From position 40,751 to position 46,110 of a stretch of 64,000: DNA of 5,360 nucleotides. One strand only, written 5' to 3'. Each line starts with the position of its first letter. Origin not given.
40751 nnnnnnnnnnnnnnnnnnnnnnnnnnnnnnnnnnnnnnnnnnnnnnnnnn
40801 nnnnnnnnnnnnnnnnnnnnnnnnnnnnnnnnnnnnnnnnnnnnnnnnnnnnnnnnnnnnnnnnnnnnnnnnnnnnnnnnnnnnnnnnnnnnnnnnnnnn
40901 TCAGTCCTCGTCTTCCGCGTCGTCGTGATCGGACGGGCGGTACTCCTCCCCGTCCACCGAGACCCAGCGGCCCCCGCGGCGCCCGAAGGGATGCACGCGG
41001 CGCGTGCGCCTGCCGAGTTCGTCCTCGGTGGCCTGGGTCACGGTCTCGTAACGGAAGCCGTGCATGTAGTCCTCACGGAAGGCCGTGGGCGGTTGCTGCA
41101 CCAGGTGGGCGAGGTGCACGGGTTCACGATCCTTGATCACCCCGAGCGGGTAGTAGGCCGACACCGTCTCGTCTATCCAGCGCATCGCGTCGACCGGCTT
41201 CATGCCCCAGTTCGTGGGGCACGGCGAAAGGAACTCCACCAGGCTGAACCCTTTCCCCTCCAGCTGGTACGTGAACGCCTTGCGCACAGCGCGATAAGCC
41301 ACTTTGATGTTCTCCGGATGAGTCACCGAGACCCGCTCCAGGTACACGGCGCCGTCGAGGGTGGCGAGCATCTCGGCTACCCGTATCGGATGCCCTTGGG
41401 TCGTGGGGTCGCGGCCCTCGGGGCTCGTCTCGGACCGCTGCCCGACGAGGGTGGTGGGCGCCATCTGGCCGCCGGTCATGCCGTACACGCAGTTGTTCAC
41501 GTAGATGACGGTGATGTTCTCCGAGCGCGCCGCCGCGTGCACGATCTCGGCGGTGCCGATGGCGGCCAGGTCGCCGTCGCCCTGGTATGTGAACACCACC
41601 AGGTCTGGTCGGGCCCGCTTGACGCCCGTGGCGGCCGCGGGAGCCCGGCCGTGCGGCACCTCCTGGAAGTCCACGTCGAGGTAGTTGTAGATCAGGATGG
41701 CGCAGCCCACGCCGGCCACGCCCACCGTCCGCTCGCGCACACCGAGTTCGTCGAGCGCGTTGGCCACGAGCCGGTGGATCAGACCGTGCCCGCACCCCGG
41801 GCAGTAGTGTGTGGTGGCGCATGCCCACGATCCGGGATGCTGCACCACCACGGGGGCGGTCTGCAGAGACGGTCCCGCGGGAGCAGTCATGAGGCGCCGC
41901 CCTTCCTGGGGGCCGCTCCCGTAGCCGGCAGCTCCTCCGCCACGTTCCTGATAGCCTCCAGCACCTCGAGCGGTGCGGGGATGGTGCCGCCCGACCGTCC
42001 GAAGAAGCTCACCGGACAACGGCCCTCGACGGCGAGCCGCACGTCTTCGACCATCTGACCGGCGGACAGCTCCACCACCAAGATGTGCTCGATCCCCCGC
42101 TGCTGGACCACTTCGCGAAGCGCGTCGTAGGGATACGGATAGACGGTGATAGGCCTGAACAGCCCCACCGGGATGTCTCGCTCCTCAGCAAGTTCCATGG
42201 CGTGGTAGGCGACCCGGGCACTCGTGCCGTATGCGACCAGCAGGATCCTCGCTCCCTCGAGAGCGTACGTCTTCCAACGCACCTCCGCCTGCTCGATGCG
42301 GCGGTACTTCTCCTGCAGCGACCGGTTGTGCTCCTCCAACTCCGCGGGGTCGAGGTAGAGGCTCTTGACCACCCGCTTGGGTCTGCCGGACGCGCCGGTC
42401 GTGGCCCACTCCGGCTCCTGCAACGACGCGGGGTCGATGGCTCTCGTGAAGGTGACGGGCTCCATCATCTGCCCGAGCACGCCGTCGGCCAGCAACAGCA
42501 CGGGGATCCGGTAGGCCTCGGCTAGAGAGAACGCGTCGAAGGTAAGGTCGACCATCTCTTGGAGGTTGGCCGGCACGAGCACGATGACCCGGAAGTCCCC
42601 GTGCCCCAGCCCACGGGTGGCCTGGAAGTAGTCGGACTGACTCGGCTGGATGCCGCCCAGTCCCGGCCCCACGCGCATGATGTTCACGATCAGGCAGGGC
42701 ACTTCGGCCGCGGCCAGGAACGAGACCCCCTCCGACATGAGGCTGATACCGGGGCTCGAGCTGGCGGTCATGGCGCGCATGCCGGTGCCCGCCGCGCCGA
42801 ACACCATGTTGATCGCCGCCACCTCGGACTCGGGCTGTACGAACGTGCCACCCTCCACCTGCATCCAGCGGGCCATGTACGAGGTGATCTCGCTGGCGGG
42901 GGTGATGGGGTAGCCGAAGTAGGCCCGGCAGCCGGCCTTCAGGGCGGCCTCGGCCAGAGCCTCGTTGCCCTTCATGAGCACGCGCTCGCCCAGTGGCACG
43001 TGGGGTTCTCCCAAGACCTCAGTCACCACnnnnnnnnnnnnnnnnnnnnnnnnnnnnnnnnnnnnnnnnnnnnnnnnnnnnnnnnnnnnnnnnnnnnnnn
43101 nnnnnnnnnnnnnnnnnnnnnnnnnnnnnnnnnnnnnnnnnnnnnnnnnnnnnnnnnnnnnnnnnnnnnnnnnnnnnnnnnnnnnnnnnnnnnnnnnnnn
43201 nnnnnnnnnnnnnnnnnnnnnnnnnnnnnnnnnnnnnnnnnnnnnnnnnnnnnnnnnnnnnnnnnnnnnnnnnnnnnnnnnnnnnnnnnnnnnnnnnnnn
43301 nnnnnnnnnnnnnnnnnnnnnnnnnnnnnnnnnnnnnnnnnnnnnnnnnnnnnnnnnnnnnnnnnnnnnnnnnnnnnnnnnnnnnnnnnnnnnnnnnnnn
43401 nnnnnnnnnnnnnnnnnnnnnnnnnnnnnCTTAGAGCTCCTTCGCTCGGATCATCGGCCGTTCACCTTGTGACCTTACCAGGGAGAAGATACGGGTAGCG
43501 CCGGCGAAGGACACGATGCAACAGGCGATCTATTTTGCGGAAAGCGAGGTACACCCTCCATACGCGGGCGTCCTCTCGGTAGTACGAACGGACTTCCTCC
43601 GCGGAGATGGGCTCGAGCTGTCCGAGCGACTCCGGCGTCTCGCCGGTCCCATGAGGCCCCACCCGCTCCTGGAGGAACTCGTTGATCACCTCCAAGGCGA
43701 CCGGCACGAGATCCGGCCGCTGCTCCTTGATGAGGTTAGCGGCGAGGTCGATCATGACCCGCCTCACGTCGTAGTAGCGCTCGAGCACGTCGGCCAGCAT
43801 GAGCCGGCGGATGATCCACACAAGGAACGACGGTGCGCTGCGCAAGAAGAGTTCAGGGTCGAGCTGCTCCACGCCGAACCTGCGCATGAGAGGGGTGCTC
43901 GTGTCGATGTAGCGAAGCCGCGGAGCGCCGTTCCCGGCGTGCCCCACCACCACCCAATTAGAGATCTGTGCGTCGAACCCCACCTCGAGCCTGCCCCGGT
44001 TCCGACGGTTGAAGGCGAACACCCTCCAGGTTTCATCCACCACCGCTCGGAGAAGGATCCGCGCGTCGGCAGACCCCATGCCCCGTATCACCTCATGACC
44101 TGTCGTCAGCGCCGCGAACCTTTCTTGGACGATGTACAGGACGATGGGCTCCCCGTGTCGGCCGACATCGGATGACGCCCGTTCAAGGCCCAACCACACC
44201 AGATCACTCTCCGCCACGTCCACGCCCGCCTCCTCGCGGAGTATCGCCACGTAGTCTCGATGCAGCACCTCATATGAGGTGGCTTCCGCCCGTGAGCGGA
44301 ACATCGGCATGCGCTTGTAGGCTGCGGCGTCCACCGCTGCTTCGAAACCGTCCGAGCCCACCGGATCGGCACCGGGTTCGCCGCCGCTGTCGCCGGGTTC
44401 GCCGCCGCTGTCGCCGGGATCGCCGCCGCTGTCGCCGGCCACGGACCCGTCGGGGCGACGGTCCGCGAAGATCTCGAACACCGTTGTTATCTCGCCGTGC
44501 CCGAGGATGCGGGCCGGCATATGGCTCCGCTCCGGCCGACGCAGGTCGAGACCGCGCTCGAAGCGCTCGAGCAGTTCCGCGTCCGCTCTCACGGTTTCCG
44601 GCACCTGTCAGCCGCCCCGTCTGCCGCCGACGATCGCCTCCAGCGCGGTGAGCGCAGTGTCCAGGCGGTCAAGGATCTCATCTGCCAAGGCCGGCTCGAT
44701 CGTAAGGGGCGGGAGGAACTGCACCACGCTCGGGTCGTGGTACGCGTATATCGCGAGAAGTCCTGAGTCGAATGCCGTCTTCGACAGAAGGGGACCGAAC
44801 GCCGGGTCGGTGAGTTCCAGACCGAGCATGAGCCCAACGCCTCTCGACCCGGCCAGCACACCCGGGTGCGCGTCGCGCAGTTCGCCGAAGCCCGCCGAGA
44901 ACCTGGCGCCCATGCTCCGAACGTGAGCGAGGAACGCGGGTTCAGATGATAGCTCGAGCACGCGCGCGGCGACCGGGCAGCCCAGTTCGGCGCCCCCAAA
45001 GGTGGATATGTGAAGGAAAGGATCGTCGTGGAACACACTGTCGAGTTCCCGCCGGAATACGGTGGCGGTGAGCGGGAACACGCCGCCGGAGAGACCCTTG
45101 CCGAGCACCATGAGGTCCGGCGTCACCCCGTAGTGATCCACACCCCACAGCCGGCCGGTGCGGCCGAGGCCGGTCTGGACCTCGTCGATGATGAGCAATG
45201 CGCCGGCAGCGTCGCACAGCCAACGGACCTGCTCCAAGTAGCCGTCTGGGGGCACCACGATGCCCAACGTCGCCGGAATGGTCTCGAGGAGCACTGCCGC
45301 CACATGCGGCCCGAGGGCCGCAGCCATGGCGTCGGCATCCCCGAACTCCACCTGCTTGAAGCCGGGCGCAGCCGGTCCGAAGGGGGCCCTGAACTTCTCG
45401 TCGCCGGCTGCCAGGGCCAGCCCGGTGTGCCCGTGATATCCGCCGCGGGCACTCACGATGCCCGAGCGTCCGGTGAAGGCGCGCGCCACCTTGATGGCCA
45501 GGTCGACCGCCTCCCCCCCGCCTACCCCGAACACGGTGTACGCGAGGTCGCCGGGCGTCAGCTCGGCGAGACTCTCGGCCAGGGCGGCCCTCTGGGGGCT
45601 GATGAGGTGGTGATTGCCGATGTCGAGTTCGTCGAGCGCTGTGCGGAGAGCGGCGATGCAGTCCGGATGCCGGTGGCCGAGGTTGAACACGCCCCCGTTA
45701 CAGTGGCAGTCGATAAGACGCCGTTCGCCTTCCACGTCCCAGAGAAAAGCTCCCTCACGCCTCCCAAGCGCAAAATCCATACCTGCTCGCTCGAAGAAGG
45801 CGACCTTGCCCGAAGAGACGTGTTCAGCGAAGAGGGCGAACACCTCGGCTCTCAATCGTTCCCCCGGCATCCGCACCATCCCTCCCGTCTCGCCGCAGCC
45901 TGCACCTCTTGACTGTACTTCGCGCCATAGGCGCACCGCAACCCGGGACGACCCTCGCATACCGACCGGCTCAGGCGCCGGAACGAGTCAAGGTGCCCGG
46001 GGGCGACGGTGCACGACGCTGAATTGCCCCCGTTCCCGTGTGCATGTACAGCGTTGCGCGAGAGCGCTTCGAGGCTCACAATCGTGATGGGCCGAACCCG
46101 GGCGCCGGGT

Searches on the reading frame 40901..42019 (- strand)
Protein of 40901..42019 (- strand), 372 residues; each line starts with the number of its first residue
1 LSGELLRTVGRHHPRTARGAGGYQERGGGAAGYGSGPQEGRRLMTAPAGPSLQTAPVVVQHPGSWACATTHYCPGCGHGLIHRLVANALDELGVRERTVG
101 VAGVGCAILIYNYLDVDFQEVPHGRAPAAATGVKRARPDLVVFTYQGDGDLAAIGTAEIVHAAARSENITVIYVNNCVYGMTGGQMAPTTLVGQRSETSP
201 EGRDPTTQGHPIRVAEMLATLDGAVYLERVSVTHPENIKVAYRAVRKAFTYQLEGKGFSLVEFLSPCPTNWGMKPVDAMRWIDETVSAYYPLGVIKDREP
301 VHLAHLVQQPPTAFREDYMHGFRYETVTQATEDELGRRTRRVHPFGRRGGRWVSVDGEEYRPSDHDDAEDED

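Call 30: search_protein_families(library=pfam, proteins=[window:40901-42019:-], max_evalue=0.001)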
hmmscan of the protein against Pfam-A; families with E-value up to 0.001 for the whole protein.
window:40901-42019:- (372 aa): 1 family
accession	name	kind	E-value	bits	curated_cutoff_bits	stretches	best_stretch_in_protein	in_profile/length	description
PF02775.26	TPP_enzyme_C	-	1.3e-20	74.1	21.9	1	121-262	28-150/151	Thiamine pyrophosphate enzyme, C-terminal TPP binding domain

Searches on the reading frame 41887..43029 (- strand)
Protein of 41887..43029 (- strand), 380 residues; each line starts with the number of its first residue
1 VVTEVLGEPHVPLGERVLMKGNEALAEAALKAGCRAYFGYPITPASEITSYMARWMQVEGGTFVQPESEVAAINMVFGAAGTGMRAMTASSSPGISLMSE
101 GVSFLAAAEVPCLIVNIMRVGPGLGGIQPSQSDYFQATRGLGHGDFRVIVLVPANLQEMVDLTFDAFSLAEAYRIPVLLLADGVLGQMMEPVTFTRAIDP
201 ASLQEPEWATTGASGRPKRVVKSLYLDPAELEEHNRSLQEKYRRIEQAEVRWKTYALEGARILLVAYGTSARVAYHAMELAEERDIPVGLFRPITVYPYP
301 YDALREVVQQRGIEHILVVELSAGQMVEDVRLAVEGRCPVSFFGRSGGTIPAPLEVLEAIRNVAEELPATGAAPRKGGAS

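Call 30: search_protein_families(library=pfam, proteins=[window:41887-43029:-], max_evalue=0.001)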
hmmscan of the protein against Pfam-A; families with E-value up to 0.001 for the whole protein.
window:41887-43029:- (380 aa): 3 families
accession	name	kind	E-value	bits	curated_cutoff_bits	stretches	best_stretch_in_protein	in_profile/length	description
PF01855.24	POR_N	-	1.5e-50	172.5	27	1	27-243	1-220/231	Pyruvate flavodoxin/ferredoxin oxidoreductase, thiamine diP-bdg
PF17147.9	PFOR_II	-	2.2e-17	63.7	27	1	260-355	1-101/102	Pyruvate:ferredoxin oxidoreductase core domain II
PF02780.25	Transketolase_C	-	5.3e-05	23.6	25.9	1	258-312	8-62/124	Transketolase, C-terminal domain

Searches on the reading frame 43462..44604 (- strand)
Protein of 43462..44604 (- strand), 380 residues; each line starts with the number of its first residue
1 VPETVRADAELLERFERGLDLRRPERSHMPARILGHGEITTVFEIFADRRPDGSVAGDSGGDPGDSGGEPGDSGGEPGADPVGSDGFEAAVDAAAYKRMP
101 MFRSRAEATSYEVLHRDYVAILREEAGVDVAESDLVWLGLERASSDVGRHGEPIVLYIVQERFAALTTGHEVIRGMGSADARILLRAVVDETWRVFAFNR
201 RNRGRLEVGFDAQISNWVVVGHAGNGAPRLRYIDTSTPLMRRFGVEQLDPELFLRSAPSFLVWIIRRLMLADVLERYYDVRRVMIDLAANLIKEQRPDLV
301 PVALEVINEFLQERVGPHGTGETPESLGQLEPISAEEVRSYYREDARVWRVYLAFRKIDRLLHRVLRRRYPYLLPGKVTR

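Call 30: search_protein_families(library=pfam, proteins=[window:43462-44604:-], max_evalue=0.001)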
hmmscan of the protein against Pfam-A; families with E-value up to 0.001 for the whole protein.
window:43462-44604:- (380 aa): 1 family
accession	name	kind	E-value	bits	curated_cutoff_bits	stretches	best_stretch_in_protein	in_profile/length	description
PF19709.4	DUF6206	-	6.9e-19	68.5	30.4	1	94-321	34-245/271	Family of unknown function (DUF6206)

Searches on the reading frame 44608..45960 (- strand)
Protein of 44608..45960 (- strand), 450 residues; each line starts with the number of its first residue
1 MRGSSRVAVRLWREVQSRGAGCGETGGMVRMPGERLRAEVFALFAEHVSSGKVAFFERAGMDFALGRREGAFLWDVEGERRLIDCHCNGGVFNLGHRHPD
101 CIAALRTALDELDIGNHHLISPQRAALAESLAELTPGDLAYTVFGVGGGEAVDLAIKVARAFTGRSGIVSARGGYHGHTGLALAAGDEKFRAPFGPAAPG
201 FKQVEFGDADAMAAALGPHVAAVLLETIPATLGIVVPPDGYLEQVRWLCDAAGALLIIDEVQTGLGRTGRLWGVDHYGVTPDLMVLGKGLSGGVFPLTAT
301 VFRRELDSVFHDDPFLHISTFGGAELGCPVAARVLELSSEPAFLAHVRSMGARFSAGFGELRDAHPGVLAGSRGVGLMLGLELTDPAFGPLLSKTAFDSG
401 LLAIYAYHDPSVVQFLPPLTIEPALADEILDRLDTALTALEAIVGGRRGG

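Call 30: search_protein_families(library=pfam, proteins=[window:44608-45960:-], max_evalue=0.001)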
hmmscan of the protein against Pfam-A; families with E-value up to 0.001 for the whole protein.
window:44608-45960:- (450 aa): 2 families
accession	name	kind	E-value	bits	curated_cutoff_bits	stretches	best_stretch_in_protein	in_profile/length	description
PF00202.27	Aminotran_3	-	1.6e-80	271.2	30.5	1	63-437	11-403/403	Aminotransferase class-III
PF00155.27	Aminotran_1_2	-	5.5e-05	23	19.7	1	94-264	13-190/361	Aminotransferase class I and II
